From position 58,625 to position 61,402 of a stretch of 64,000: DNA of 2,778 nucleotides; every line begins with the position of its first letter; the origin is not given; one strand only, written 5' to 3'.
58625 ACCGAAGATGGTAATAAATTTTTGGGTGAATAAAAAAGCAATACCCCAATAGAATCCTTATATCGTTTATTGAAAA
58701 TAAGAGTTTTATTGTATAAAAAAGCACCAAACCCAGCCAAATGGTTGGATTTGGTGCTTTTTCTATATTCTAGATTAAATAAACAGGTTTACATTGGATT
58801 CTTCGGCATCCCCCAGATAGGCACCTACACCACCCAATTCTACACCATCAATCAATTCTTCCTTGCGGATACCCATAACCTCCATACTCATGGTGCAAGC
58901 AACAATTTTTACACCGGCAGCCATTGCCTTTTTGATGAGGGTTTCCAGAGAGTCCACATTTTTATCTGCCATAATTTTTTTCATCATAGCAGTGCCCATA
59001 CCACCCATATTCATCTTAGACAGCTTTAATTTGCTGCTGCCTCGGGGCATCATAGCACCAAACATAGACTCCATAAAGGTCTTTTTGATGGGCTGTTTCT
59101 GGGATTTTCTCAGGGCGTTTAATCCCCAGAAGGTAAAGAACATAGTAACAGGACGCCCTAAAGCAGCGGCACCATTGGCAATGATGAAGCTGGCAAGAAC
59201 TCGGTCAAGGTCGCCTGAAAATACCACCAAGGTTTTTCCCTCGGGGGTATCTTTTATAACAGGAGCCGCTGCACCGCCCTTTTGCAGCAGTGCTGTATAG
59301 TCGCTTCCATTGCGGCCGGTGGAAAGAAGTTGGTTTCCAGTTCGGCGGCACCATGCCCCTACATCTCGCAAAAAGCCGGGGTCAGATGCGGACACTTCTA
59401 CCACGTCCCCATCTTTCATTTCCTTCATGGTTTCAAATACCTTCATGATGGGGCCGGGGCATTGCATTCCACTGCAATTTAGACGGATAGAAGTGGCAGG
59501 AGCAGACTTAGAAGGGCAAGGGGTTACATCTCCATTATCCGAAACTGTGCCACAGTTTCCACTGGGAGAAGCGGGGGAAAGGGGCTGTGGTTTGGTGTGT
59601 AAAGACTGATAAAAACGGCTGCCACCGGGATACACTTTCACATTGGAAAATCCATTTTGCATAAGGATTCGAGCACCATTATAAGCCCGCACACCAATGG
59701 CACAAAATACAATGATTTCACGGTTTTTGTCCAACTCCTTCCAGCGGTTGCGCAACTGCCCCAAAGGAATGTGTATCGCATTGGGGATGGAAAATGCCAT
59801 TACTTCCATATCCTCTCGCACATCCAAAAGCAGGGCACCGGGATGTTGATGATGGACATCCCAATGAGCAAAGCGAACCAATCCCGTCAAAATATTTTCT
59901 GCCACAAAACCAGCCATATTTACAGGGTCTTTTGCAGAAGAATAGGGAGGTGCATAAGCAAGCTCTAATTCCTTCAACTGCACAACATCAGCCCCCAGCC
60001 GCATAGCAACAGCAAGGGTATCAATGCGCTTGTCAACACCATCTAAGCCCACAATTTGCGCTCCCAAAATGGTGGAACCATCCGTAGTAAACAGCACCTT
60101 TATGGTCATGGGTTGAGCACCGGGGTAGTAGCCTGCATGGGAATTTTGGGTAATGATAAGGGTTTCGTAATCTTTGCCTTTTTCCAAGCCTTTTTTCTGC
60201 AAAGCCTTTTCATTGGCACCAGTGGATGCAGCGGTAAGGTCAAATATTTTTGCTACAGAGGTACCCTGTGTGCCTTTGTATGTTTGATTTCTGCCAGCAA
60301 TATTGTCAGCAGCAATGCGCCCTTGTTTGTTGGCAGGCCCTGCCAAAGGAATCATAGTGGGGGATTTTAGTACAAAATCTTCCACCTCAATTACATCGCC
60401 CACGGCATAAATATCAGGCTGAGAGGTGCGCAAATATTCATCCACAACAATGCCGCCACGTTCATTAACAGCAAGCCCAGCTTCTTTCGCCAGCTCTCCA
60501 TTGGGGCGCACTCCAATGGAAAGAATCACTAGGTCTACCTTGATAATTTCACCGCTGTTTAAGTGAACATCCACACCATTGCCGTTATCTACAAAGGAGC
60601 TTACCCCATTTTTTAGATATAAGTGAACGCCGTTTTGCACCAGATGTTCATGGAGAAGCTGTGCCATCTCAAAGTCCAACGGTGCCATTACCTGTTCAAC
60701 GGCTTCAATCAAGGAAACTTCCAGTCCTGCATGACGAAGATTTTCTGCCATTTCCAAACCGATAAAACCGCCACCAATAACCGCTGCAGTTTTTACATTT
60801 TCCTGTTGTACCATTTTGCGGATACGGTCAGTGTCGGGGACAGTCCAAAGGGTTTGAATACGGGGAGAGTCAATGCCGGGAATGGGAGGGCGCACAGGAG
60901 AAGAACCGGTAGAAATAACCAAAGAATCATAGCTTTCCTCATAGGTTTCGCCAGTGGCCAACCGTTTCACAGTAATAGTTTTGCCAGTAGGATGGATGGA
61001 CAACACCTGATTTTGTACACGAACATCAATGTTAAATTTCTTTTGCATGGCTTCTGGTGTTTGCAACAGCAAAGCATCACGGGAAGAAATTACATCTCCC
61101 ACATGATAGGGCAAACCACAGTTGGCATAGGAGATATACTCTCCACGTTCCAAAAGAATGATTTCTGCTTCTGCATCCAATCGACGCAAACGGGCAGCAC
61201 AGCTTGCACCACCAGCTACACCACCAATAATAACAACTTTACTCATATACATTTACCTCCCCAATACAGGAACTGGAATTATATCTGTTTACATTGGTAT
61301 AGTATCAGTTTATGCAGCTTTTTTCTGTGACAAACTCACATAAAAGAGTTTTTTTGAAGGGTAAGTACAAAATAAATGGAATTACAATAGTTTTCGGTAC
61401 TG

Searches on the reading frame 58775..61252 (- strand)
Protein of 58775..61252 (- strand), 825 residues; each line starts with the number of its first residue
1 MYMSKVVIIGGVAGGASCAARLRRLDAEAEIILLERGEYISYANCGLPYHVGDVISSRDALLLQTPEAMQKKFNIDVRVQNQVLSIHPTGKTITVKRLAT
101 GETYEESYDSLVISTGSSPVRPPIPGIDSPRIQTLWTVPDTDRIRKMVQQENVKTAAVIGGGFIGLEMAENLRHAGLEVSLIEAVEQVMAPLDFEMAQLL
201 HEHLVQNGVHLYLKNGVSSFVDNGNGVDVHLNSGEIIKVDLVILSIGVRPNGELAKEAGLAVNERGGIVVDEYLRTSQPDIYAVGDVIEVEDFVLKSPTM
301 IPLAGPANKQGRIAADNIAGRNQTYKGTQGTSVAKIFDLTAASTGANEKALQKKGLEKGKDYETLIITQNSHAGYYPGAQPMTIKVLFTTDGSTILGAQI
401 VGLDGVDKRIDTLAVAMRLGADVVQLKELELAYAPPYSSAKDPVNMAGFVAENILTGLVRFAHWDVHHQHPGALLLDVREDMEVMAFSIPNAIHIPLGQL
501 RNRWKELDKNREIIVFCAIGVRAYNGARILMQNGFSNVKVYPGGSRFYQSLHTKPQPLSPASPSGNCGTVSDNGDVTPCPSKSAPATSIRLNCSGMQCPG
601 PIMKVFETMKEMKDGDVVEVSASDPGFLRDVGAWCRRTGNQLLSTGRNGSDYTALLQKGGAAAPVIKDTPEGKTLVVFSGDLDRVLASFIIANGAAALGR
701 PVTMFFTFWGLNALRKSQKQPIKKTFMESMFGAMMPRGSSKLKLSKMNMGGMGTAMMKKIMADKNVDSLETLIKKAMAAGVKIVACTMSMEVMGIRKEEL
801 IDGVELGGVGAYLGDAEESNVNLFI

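Call 96: search_protein_families(library=pfam, proteins=[window:58775-61252:-], max_evalue=0.000001)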
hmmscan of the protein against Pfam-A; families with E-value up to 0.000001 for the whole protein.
window:58775-61252:- (825 aa): 8 families
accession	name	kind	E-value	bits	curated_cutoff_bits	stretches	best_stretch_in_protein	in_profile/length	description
PF07992.20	Pyr_redox_2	-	1e-68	232.3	26.1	1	5-298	2-278/291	Pyridine nucleotide-disulphide oxidoreductase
PF13686.11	DrsE_2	-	9.9e-64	214.4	25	1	673-824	4-156/156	DsrE/DsrF/DrsH-like family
PF01206.22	TusA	-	4e-19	68.7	28.6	1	590-658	2-70/70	Sulfurtransferase TusA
PF00070.33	Pyr_redox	-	9.2e-19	68.2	22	1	156-232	2-80/82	Pyridine nucleotide-disulphide oxidoreductase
PF02852.28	Pyr_redox_dim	-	3.6e-15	56.6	25.3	1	334-440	4-105/110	Pyridine nucleotide-disulphide oxidoreductase, dimerisation domain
PF00581.25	Rhodanese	-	1.5e-14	54.7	22.2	1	471-545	12-96/102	Rhodanese-like domain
PF13738.12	Pyr_redox_3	-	2.6e-11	43.8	30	1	67-285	88-305/305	Pyridine nucleotide-disulphide oxidoreductase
PF02635.20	DsrE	-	1.3e-08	35.4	22.7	0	762-812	53-103/116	DsrE/DsrF-like family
